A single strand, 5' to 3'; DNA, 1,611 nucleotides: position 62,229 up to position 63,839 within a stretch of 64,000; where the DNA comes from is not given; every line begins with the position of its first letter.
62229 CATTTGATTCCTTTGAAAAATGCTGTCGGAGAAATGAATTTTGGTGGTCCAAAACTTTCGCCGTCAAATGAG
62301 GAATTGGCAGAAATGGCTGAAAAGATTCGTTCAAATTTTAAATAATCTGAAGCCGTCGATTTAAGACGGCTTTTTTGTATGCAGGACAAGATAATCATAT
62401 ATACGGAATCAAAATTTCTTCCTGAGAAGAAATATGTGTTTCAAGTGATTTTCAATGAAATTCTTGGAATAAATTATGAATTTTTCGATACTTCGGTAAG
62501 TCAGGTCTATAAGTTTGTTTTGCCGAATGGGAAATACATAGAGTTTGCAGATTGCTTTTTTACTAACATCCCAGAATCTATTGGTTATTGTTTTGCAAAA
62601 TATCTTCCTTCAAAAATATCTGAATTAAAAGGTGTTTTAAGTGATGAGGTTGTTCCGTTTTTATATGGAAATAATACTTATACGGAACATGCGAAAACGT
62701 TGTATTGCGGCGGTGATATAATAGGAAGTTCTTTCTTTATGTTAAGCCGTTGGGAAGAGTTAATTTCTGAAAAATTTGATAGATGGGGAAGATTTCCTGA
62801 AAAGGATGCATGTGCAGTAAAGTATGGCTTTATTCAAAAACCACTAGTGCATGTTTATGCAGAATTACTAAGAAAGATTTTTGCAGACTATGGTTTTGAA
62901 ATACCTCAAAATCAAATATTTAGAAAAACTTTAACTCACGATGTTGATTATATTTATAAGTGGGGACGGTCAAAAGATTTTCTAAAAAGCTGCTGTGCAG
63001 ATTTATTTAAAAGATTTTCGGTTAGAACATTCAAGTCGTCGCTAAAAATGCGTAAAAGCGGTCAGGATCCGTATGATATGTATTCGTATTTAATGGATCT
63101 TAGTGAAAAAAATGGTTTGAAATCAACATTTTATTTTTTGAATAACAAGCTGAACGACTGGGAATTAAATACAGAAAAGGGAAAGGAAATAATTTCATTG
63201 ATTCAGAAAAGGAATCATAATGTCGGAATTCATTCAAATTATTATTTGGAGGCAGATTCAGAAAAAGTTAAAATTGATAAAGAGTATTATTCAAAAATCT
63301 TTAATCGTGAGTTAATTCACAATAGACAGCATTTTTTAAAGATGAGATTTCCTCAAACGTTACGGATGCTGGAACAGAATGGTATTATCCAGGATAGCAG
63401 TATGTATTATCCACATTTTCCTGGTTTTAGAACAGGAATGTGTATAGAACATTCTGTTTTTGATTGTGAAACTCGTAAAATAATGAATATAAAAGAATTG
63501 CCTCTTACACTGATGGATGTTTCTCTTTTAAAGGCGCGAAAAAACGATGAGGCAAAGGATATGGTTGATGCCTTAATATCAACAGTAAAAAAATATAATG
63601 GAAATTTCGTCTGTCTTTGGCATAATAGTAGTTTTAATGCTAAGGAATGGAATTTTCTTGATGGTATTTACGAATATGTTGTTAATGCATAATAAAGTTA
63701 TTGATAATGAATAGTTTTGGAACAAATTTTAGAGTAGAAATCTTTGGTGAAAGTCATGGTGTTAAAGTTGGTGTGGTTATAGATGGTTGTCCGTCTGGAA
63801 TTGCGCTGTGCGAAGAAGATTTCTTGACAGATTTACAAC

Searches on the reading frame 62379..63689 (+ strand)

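Call 9: search_protein_families(library=pfam, proteins=[window:62379-63689:+], max_evalue=0.001)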
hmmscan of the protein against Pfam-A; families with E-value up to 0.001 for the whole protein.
window:62379-63689:+ (437 aa): 2 families
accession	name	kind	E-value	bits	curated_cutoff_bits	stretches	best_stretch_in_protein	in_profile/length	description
PF23019.1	DUF7033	-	1.6e-21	76.9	27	1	113-195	4-87/90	Family of unknown function (DUF7033)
PF22537.1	WbmS-like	-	0.00021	21.7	27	1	265-416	32-175/186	Polysaccharide deacetylase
